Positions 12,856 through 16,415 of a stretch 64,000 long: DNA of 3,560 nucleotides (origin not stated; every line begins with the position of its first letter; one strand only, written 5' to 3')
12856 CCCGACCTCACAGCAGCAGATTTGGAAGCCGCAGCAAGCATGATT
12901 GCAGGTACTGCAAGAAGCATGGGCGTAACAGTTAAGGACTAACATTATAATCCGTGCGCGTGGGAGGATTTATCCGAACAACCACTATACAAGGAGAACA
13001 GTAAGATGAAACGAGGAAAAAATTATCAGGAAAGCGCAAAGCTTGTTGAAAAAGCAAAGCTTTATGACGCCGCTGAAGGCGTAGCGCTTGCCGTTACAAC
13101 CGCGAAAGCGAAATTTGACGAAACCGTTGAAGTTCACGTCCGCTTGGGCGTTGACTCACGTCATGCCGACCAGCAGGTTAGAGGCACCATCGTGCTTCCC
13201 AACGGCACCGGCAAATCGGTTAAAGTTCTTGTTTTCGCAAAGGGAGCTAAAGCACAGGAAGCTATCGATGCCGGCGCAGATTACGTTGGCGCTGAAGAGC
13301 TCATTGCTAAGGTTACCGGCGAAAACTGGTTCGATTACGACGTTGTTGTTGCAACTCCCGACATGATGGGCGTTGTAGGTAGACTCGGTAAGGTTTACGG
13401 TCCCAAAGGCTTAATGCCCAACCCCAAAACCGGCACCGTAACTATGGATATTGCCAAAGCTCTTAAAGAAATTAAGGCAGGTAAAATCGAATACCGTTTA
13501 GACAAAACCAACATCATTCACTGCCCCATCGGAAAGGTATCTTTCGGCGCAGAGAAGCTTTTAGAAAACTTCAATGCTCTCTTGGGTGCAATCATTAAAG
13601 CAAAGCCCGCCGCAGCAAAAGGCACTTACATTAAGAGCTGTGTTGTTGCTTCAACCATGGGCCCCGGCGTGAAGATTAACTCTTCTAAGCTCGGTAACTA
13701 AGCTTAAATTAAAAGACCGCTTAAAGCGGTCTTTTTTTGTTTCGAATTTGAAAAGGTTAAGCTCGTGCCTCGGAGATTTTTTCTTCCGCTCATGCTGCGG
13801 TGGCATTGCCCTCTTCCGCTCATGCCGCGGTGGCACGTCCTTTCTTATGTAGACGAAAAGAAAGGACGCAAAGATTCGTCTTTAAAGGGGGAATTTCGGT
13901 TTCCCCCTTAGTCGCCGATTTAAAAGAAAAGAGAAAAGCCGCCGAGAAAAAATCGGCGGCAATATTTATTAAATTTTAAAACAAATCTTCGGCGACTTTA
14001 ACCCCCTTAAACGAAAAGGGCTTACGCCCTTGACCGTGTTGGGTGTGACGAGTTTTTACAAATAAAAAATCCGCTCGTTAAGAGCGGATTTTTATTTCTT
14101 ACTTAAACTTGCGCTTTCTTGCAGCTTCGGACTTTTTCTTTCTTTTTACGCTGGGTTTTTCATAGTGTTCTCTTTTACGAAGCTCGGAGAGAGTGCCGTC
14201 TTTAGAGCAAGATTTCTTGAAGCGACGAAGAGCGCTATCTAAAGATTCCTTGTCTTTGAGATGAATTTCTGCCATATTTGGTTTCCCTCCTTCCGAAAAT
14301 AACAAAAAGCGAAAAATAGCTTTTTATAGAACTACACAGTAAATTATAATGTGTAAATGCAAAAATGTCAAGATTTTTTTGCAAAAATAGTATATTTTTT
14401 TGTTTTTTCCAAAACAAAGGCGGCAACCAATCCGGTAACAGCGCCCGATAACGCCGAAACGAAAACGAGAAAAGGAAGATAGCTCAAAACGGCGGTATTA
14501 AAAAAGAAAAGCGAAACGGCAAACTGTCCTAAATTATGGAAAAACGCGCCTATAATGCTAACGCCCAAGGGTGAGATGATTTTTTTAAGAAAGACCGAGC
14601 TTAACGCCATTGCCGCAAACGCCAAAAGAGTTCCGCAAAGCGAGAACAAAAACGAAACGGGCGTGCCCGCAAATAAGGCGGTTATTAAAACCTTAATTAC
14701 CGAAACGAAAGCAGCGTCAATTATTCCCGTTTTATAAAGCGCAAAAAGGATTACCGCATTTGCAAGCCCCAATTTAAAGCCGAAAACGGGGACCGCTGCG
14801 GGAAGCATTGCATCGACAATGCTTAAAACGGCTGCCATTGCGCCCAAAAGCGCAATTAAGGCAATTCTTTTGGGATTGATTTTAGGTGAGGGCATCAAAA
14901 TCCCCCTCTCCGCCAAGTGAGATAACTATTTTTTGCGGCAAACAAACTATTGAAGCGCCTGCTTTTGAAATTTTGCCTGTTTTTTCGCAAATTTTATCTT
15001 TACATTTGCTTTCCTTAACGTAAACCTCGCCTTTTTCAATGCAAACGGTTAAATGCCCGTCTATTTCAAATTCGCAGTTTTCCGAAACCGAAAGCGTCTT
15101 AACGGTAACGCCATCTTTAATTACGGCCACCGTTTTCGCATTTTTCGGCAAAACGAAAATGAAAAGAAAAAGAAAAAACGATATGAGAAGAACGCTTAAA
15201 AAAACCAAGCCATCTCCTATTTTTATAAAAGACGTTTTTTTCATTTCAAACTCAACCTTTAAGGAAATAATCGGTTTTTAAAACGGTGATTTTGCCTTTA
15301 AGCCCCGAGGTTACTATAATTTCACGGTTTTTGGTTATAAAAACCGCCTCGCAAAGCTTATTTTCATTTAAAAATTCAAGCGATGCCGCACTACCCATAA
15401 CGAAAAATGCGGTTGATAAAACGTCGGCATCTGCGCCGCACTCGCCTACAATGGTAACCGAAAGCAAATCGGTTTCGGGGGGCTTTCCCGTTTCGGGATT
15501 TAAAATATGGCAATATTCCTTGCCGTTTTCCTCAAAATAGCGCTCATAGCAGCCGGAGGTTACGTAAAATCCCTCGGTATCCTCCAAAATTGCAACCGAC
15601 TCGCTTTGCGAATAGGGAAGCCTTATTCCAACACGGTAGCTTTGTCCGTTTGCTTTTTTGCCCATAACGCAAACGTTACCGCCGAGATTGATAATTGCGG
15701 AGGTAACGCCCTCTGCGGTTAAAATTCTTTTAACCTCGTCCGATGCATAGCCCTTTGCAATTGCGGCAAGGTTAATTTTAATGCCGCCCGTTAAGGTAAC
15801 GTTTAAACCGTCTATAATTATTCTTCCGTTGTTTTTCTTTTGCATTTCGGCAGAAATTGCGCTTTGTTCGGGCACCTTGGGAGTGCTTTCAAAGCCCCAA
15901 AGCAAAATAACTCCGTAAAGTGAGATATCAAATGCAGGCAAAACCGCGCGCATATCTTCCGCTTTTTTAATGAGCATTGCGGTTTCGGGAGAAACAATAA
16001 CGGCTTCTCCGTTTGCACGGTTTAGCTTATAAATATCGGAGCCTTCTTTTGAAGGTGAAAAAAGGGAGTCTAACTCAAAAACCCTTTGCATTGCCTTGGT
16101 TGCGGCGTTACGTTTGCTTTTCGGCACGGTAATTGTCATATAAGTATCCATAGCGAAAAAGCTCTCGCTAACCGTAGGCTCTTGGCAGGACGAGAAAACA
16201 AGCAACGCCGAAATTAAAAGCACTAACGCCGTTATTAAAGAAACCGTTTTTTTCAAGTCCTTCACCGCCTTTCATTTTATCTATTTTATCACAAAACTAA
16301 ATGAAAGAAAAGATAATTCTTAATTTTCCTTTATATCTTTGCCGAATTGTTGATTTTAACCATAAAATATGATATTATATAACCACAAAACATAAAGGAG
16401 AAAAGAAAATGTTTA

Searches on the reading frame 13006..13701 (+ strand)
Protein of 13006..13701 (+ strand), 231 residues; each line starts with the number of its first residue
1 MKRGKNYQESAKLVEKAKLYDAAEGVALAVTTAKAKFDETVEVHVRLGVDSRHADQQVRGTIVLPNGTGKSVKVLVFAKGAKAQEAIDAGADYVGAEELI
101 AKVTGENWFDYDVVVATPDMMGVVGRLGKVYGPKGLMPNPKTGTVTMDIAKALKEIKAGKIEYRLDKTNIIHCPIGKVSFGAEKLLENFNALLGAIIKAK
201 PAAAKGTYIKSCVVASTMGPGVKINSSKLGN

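Call 63: search_protein_families(library=pfam, proteins=[window:13006-13701:+], max_evalue=0.00001)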
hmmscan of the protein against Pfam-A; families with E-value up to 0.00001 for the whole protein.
window:13006-13701:+ (231 aa): 1 family
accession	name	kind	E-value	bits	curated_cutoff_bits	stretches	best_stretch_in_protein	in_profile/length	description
PF00687.26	Ribosomal_L1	-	2.8e-72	242.9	32.2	1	31-220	3-198/198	Ribosomal protein L1p/L10e family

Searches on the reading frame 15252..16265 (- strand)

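Call 63: search_protein_families(library=pfam, proteins=[window:15252-16265:-], max_evalue=0.00001)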
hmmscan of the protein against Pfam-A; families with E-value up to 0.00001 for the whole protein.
window:15252-16265:- (337 aa): 1 family
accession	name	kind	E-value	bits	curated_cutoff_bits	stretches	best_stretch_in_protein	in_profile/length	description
PF02424.20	ApbE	-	8.5e-72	242.3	25.6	1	39-309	1-266/266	ApbE family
